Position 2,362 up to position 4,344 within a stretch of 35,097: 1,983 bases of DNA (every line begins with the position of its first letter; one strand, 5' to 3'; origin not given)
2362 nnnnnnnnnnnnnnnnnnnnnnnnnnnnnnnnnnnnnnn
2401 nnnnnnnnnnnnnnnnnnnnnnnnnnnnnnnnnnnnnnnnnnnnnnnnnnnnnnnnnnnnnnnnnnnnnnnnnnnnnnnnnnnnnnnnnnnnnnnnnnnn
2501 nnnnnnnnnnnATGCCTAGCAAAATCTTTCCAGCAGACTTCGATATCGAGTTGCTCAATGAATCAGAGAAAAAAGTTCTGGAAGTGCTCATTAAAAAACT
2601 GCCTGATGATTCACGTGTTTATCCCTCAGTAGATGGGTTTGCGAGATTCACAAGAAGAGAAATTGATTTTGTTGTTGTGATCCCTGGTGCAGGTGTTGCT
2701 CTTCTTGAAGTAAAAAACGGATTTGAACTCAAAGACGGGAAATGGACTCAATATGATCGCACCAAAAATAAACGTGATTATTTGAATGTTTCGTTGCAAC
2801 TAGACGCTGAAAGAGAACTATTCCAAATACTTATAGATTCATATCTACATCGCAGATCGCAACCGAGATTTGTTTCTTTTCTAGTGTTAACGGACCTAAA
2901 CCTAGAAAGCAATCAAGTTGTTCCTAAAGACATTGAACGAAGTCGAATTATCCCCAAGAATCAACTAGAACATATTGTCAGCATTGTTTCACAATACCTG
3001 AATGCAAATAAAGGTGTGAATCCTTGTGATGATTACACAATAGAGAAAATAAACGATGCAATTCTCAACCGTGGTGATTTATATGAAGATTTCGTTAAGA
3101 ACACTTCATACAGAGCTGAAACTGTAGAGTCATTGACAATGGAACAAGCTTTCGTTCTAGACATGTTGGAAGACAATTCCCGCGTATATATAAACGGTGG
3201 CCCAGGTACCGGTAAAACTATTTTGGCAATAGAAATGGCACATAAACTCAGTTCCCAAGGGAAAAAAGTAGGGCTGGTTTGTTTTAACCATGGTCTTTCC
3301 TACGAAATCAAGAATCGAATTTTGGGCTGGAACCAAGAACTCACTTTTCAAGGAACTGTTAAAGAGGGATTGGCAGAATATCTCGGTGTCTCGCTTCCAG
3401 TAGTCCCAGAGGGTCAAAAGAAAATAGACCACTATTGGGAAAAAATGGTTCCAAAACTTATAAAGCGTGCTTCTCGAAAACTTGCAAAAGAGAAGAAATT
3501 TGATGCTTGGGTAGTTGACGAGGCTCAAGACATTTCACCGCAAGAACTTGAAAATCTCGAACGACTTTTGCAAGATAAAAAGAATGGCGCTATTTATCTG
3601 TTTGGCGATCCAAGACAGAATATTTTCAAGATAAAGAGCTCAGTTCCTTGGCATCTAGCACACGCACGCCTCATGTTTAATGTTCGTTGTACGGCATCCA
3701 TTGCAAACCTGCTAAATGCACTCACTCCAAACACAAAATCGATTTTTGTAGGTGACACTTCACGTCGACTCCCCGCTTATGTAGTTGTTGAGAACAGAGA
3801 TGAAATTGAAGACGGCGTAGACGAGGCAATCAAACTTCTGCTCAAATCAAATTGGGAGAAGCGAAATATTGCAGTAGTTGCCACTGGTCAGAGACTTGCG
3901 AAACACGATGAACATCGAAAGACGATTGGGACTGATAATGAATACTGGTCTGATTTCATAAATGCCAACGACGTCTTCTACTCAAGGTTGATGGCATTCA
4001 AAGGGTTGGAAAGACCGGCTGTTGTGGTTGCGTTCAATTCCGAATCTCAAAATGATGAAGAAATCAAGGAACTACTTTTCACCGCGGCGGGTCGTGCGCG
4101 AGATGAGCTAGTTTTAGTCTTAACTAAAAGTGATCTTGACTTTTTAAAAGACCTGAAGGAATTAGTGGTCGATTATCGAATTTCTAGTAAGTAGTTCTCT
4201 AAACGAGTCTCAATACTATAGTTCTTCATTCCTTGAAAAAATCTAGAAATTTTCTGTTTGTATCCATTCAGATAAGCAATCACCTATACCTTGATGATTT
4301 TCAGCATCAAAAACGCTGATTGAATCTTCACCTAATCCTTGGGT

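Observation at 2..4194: Candidate undescribed nucleic-acid-targeting (defence-like) operon: zinc-ribbon tail + Sel1/basic-tract protein + NERD-SF1 helicase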

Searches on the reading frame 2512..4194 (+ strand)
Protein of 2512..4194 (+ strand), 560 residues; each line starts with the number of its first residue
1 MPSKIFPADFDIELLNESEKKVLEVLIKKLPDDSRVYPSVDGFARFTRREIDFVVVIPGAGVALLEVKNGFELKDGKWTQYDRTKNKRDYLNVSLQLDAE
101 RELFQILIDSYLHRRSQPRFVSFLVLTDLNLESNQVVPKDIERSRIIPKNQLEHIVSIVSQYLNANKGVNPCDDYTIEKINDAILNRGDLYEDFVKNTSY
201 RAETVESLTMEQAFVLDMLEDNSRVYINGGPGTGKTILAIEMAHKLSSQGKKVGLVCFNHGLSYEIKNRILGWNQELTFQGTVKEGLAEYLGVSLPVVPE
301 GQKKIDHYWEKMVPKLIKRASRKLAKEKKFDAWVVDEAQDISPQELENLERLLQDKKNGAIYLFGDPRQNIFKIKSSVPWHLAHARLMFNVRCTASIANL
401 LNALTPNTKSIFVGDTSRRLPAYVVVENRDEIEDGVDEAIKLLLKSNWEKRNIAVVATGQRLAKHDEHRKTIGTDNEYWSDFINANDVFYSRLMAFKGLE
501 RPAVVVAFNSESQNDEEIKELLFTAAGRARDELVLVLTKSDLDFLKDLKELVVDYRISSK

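Call 6: search_protein_families(library=pfam, proteins=[window:2512-4191:+], max_evalue=0.01)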
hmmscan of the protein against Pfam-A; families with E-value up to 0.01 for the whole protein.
window:2512-4191:+ (560 aa): 19 families
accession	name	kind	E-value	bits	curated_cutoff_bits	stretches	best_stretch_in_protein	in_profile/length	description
PF13245.12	AAA_19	-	1.3e-10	42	25.1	1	221-372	10-131/134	AAA domain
PF08378.17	NERD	-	2.2e-09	38.2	22.1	1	17-126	4-110/111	Nuclease-related domain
PF00580.27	UvrD-helicase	-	2.7e-09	37.5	23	1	327-377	210-258/271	UvrD/REP helicase N-terminal domain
PF09848.15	SLFN-g3_helicase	-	3.8e-09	36.7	24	1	225-371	4-127/354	Schlafen group 3, DNA/RNA helicase domain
PF13401.12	AAA_22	-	2.2e-07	31.7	27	1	225-367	8-124/130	AAA domain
PF13604.12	AAA_30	-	2.2e-07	31.2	27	1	211-370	5-128/191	AAA domain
PF24883.2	NPHP3_N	-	3.5e-07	31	24.8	1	220-291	20-90/164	Nephrocystin 3, N-terminal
PF13538.12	UvrD_C_2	-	8.4e-07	29.2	27.4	1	496-536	10-52/52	UvrD-like helicase C-terminal domain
PF02562.22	PhoH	-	1.7e-06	28.1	27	1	205-352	2-143/205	PhoH-like protein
PF04851.21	ResIII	-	4.5e-06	27.1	22.5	1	200-342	7-138/164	Type III restriction enzyme, res subunit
PF01443.25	Viral_helicase1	-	7.2e-06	26.4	21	1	314-535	44-226/228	Viral superfamily 1 RNA helicase core domain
PF20720.3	nSTAND3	-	3.2e-05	24.1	27.2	1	215-253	10-48/155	Novel STAND NTPase 3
PF01695.23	IstB_IS21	-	6.1e-05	23.1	24.1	1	200-256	69-126/238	IstB-like ATP binding protein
PF13086.12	AAA_11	-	0.00021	21.6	27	0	216-257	11-58/257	AAA domain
PF13191.12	AAA_16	-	0.00049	21.1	32.6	1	224-357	26-160/167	AAA ATPase domain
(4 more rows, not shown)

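Call 7: search_protein_families(library=padloc, proteins=[window:2512-4191:+], max_evalue=0.01)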
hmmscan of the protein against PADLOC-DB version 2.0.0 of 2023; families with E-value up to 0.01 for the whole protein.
window:2512-4191:+ (560 aa): 39 families (the best 25 are shown)
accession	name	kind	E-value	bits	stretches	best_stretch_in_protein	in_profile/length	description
PDLC03813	RTasNERD-Hel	-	9.6e-29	98.8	1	4-540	3-513/519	DRT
PDLC01087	C3a187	-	2.9e-20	70.6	2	1-376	1-364/559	NERD+UvrD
PDLC02350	AbiO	-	7.8e-13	46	2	208-257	179-227/468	AbiO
PDLC00135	GajB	-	1.3e-11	42.2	1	327-407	167-254/603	UrvD helicase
PDLC00129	GajB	-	2.7e-11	40.8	1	328-464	225-362/594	UrvD helicase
PDLC00131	GajB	-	8.7e-11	39.4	1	326-486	243-408/647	UrvD helicase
PDLC02372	Nhi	-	1.1e-10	38.8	1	218-257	194-233/470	-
PDLC00112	GajB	-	5.3e-10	36.5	1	328-384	210-264/581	UrvD helicase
PDLC00138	GajB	-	2.8e-09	34.2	1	328-466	219-369/581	UrvD helicase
PDLC00148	GajB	-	2.3e-08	31.4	1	315-375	133-193/369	UrvD helicase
PDLC00117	GajB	-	2.9e-08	30.7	1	327-464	216-364/604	UrvD helicase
PDLC00127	GajB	-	3e-08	30.6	1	329-457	201-344/594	UrvD helicase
PDLC00122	GajB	-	4.1e-08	30.6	1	328-445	161-280/502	UrvD helicase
PDLC00136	GajB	-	4.5e-08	30.4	1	328-403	205-287/570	UrvD helicase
PDLC03802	RTasHel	-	1e-07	29.2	1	326-410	189-278/675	DRT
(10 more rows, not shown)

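Call 9: find_encoding_contigs(protein=window:2512-4194:+, flank=10000, max_places=8)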
Protein window:2512-4194:+ (560 aa): no gene with exactly this product is on record in the collection.

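Call 17: search_protein_families(library=ncbifam, proteins=[window:2512-4191:+], max_evalue=0.01)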
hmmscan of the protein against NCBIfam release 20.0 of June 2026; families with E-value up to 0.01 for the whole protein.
window:2512-4191:+ (560 aa): 16 families
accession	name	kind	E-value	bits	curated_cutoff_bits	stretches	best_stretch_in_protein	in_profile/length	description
NF041464.1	HelD_BACSU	equivalog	4.1e-09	34.9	419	1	326-549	543-775/779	RNA polymerase recycling motor HelD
NF053713.1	helicas_STM2767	equivalog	3.5e-08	32.3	550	0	213-270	181-239/665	STM2767 family DEAD/DEAH box helicase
NF008276.0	PRK11054.1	equivalog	1.2e-07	30.6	543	1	312-374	410-475/684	DNA helicase IV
NF047741.1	antiphage_MADS6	equivalog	1.2e-06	27.4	460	1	13-84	9-83/612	methylation-associated defense system protein kinase MAD6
NF038214.1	IS21_help_AAA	equivalog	2.2e-05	24.3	200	1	204-254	72-122/232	IS21-like element helper ATPase IstB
TIGR01447.1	recD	equivalog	4.2e-05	22.3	310.15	1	214-252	155-193/597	exodeoxyribonuclease V subunit alpha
TIGR00609.1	recB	equivalog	4.7e-05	21.7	696.05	1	327-373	369-415/1175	exodeoxyribonuclease V subunit beta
TIGR01448.2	helicase_RecD2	equivalog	4.9e-05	21.7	500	0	204-255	313-364/713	SF1B family DNA helicase RecD2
NF008128.0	PRK10876.1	equivalog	0.00066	17.4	1697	1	318-377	364-425/1181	exodeoxyribonuclease V subunit beta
NF003297.0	PRK04296.1-2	equivalog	0.0023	17.6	252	0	317-365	67-114/216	thymidine kinase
NF010248.0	PRK13695.1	equivalog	0.0028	17.4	156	1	222-254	3-35/180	NTPase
NF010485.0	PRK13909.1-2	equivalog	0.0038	15.5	650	1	359-457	378-478/909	RecB-like helicase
NF004637.0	PRK05986.1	subfamily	0.0051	16.5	185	1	207-281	13-87/197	cob(I)yrinic acid a,c-diamide adenosyltransferase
TIGR02237.1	recomb_radB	equivalog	0.0052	16.7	172.4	0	227-270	17-59/210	DNA repair and recombination protein RadB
TIGR02784.1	addA_alphas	equivalog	0.0056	15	860.75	0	331-399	392-469/1138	double-strand break repair helicase AddA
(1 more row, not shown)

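Call 19: find_homologous_proteins(query=window:2512-4191:+, max_evalue=0.001)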
Query window:2512-4191:+ (560 aa): 702 proteins with E <= 0.001 among 8000 candidates; the best 120 are listed.
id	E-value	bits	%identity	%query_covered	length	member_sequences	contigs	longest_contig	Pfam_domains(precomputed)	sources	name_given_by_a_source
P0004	0.0e+0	1251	100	100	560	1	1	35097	PF13538.13,PF01443.25,PF13604.13,PF24883.3,PF13245.13,PF13401.13,PF08378.18,PF09848.16,PF04851.22,PF00580.28,PF02562.23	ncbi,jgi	ncbi:MAG: hypothetical protein RLZZ330_3 [Actinomycetota bacterium]|jgi:hypothetical protein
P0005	4.9e-163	561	48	94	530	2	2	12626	PF13604.13,PF13245.13,PF13401.13,PF09848.16,PF00580.28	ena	-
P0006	3.4e-100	354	35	97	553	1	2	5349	PF13538.13,PF13245.13,PF08378.18,PF09848.16,PF00580.28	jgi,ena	jgi:hypothetical protein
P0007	9.1e-100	353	38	98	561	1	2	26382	PF01443.25,PF13604.13,PF13245.13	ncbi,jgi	ncbi:MAG: hypothetical protein RL410_77 [Actinomycetota bacterium]|jgi:ATP:corrinoid adenosyltransfe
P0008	1.2e-94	336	36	97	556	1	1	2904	PF13604.13,PF13245.13,PF08378.18,PF09848.16,PF02562.23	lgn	-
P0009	4.2e-93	331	36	95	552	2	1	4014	PF13538.13,PF01443.25,PF13245.13,PF13401.13,PF08378.18,PF09848.16,PF13191.13,PF00580.28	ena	-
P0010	1.8e-91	325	36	95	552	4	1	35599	PF13538.13,PF01443.25,PF13245.13,PF08378.18,PF09848.16,PF00580.28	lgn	-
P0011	9.8e-91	323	35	99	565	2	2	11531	PF13538.13,PF13245.13,PF13401.13,PF08378.18,PF09848.16,PF13191.13,PF00580.28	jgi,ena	jgi:ATP:corrinoid adenosyltransferase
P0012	2.3e-90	322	35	95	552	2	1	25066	PF13538.13,PF01443.25,PF13245.13,PF13401.13,PF08378.18,PF09848.16,PF00580.28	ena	-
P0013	8.0e-90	320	35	95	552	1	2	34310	PF13538.13,PF01443.25,PF13245.13,PF13401.13,PF08378.18,PF09848.16,PF00580.28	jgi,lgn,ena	jgi:hypothetical protein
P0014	3.4e-89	318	35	99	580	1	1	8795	PF13538.13,PF13604.13,PF13245.13,PF08378.18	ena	-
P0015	7.2e-89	317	35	95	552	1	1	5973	PF13538.13,PF01443.25,PF13245.13,PF08378.18,PF09848.16,PF00580.28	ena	-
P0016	7.6e-89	317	36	99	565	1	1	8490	PF13604.13,PF13245.13,PF08378.18,PF00580.28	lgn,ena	-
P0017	1.2e-88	316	35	95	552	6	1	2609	PF13538.13,PF01443.25,PF13245.13,PF13401.13,PF08378.18,PF09848.16,PF00580.28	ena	-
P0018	1.4e-88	316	35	95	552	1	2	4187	PF13538.13,PF01443.25,PF13245.13,PF08378.18,PF09848.16,PF00580.28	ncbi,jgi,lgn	jgi:hypothetical protein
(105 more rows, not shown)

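Call 21: find_encoding_contigs(protein=P0005, flank=8000, max_places=3)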
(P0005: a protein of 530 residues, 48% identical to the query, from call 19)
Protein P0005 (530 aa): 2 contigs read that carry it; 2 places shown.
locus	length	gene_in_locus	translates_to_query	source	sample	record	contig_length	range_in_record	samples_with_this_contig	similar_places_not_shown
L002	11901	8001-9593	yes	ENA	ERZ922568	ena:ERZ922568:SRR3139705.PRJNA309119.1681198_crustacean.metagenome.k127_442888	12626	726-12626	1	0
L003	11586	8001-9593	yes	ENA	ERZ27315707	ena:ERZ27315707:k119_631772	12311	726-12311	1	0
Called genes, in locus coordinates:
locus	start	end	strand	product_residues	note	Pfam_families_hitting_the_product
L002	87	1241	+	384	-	-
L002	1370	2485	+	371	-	PF02646:RmuC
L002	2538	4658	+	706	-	PF00270:DEAD, PF04851:ResIII, PF00271:Helicase_C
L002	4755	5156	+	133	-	PF14373:Imm_superinfect, PF09851:SHOCT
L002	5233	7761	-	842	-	-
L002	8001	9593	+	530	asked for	PF00580:UvrD-helicase (faint), PF13604:AAA_30, PF09848:SLFN-g3_helicase, PF13245:AAA_19, PF13401:AAA_22 (weak)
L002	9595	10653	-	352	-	PF10544:T5orf172 (weak), PF13455:MUG113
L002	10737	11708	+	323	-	PF00850:Hist_deacetyl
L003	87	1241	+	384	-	-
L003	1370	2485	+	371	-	PF02646:RmuC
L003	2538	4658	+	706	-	PF00270:DEAD, PF04851:ResIII, PF00271:Helicase_C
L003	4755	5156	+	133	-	PF14373:Imm_superinfect, PF09851:SHOCT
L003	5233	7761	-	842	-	-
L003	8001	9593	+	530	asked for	PF00580:UvrD-helicase (faint), PF13604:AAA_30, PF09848:SLFN-g3_helicase, PF13245:AAA_19, PF13401:AAA_22 (weak)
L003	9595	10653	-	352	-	PF10544:T5orf172 (weak), PF13455:MUG113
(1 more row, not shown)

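Call 22: find_encoding_contigs(protein=P0007, flank=8000, max_places=3)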
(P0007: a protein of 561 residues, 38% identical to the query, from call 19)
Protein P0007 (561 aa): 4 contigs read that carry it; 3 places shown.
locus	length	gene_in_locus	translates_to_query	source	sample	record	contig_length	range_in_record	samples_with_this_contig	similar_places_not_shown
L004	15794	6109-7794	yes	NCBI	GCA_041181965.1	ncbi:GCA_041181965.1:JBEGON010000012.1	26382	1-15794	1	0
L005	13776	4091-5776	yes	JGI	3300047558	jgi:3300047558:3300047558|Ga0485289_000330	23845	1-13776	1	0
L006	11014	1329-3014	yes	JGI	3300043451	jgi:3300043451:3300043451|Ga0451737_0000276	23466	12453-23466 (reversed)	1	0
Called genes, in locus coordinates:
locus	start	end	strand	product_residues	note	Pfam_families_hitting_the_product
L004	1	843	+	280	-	PF00288:GHMP_kinases_N, PF08544:GHMP_kinases_C (weak)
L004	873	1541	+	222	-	PF01177:Asp_Glu_race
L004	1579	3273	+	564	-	PF07498:Rho_N, PF07497:Rho_RNA_bind, PF00006:ATP-synt_ab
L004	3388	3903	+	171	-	-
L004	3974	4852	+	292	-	PF26340:DNA-SBD_ScoMcrA, PF13391:HNH_2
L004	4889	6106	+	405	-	PF01878:EVE, PF13020:NOV_C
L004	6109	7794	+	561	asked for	PF13245:AAA_19 (weak), PF13604:AAA_30 (weak), PF01443:Viral_helicase1 (faint)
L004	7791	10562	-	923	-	-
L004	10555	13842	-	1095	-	PF00580:UvrD-helicase, PF13245:AAA_19, PF13361:UvrD_C, PF13538:UvrD_C_2 (faint)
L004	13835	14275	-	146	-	-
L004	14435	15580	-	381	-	PF09561:RE_HpaII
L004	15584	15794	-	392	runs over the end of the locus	PF00145:DNA_methylase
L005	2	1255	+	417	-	?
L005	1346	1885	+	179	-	-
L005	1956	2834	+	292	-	PF26340:DNA-SBD_ScoMcrA, PF13391:HNH_2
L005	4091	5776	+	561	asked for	PF13245:AAA_19 (weak), PF13604:AAA_30 (weak), PF01443:Viral_helicase1 (faint)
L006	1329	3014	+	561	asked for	PF13245:AAA_19 (weak), PF13604:AAA_30 (weak), PF01443:Viral_helicase1 (faint)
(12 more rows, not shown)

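Call 23: find_encoding_contigs(protein=P0010, flank=8000, max_places=3)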
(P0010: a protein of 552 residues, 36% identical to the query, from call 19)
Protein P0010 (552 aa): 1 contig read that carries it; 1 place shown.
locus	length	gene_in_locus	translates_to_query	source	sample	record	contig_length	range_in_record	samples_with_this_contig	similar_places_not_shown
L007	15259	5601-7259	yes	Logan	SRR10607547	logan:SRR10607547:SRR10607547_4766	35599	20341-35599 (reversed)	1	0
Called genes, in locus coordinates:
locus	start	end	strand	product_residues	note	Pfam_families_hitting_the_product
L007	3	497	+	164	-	?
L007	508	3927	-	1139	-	PF13482:RNase_H_2, PF13245:AAA_19, PF13604:AAA_30, PF13086:AAA_11 (weak), PF13087:AAA_12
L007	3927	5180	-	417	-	PF09903:DUF2130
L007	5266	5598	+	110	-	-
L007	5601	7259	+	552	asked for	PF08378:NERD (weak), PF00580:UvrD-helicase (faint), PF01443:Viral_helicase1 (faint), PF09848:SLFN-g3_helicase (faint), PF13245:AAA_19 (weak), PF13538:UvrD_C_2 (weak)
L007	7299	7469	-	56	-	-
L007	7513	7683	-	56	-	-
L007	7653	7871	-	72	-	-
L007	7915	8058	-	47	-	-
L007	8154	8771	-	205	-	-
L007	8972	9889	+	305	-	PF00850:Hist_deacetyl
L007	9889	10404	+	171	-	PF00782:DSPc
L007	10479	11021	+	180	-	PF00782:DSPc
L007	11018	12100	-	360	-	-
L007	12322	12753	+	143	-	PF02467:Whib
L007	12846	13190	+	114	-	-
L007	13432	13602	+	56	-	-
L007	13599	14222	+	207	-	PF13328:HD_4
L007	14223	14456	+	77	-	-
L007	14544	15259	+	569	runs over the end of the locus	PF00561:Abhydrolase_1, PF08386:Abhydrolase_4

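Call 43: search_solved_structures(query=window:2512-4191:+, max_evalue=0.001)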
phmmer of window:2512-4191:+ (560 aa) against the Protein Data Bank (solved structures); distinct sequences matched with E-value up to 0.001: 1.
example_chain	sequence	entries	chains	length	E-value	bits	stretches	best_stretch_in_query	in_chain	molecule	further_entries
3dmn_A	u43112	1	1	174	0.00013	23.7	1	391-540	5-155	Putative DNA helicase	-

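Call 46: find_related_loci(query=A3, collection=genome_contigs, flank=6000)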
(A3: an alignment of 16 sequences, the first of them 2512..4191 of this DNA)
Query A3 (560 aa) in genome_contigs; peptide patterns used: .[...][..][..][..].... (x = any residue, [..] = any of these).
600 stretches matched a pattern (row limit reached: there are more); 386 encode a relative of the query (tblastn E <= 1e-3); the best 80 are kept; 80 distinct loci.
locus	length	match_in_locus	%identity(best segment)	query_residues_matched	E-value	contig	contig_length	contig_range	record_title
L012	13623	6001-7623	31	3-558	2e-66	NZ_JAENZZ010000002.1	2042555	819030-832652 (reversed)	Blastococcus sp. TML/M2B tmlm2b000002, whole genome shotgun sequence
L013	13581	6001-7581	31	15-548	3e-65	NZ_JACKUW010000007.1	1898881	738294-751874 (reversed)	Mycolicibacterium sediminis strain DSM 45643 MSED-DSM45643DSM45643_contig000019, whole genome shotgun sequence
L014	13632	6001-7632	31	1-559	5e-65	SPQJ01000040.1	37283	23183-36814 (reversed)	UNVERIFIED_ORG: Bacillus sp. AZ43 NODE_40_length_37283_cov_211.353456, whole genome shotgun sequence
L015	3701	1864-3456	31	16-559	3e-65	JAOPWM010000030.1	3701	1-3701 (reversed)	MAG: Blastococcus sp. isolate RYN_174 scaffold_2184642, whole genome shotgun sequence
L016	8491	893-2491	31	2-546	3e-64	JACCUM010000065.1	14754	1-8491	MAG: Geodermatophilaceae bacterium isolate MGR_bin100 SD2897-2912_k127_2803395, whole genome shotgun sequence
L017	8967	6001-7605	31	2-548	6e-64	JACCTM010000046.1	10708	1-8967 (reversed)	MAG: Geodermatophilaceae bacterium isolate MGR_bin74 SD2897-2912_k127_3719129, whole genome shotgun sequence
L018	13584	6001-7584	31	14-548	1e-63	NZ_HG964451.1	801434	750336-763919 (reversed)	Mycolicibacterium austroafricanum strain DSM 44191, whole genome shotgun sequence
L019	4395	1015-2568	31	18-546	1e-63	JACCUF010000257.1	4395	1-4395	MAG: Geodermatophilaceae bacterium isolate MGR_bin93 SD2897-2912_k127_3862597, whole genome shotgun sequence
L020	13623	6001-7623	31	3-559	1e-63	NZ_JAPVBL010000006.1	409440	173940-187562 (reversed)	Modestobacter sp. VKM Ac-2982 n6, whole genome shotgun sequence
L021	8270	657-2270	31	14-558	4e-63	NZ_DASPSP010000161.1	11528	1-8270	MAG: Mycobacterium sp. isolate SMAG_U12254 k141_1980190, whole genome shotgun sequence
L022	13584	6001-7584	30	14-548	6e-63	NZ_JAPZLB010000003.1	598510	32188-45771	Mycobacterium sp. RTGN4 contig00003, whole genome shotgun sequence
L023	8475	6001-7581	31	14-546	9e-63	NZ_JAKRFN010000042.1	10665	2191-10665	Mycobacterium sp. PSTR-4-N NODE_42_length_10665_cov_27.340957, whole genome shotgun sequence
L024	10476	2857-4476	31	14-558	9e-63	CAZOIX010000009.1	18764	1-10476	MAG TPA_asm: uncultured Mycobacterium sp. isolate binchicken_co237_53 genome assembly, contig: NODE_1465_length_18764_co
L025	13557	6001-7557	32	18-548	3e-62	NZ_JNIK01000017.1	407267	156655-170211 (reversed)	Blastococcus sp. URHD0036 N555DRAFT_scaffold00006.6_C, whole genome shotgun sequence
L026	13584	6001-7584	31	14-548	9e-62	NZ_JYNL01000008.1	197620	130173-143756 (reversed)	Mycolicibacterium chlorophenolicum strain DSM 43826 MCHLDSM_contig000008, whole genome shotgun sequence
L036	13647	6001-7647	30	2-558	2e-60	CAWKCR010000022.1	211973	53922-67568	MAG: uncultured Actinomycetota bacterium isolate MFD05454.bin.2.30 genome assembly, contig: contig_68729, whole genome s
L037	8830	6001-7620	30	2-548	2e-60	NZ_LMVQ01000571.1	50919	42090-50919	Mycobacterium sp. NAZ190054 Contig_8, whole genome shotgun sequence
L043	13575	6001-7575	30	18-548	3e-60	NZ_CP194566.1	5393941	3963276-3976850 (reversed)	Gordonia sp. B7-2 chromosome B7-2, complete sequence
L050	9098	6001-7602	30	5-546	8e-60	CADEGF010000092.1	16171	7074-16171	MAG: uncultured Mycobacteriaceae bacterium isolate Mycobacteriaceae sp. RBC062 genome assembly, contig: MAG062_92, whole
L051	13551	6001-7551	31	14-536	2e-59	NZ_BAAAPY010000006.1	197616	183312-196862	Aeromicrobium halocynthiae strain JCM 15749 sequence06, whole genome shotgun sequence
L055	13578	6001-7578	30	14-546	3e-59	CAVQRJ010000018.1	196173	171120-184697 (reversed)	MAG: uncultured Actinomycetota bacterium isolate MFD00392.bin.1.317 genome assembly, contig: contig_46824, whole genome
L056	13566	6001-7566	30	16-546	2e-59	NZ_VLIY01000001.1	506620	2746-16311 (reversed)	Skermania sp. ID1734 contig1, whole genome shotgun sequence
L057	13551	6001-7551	30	16-536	4e-59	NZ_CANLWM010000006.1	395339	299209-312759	Uncultured Williamsia sp. isolate 235-3Z.fasta NODE_6, whole genome shotgun sequence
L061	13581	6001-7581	29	15-548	7e-59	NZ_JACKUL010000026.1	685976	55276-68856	Mycolicibacterium flavescens strain DSM 43991 MFLAVDSM43991_contig000026, whole genome shotgun sequence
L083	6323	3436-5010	28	1-536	9e-57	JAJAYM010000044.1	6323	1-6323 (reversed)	MAG: Actinomycetes bacterium isolate CAN_BIN10 c_000000024803, whole genome shotgun sequence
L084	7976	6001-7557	29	16-536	1e-56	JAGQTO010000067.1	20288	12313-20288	MAG: Mycobacterium sp. isolate HKST-UBA35 2007_3120, whole genome shotgun sequence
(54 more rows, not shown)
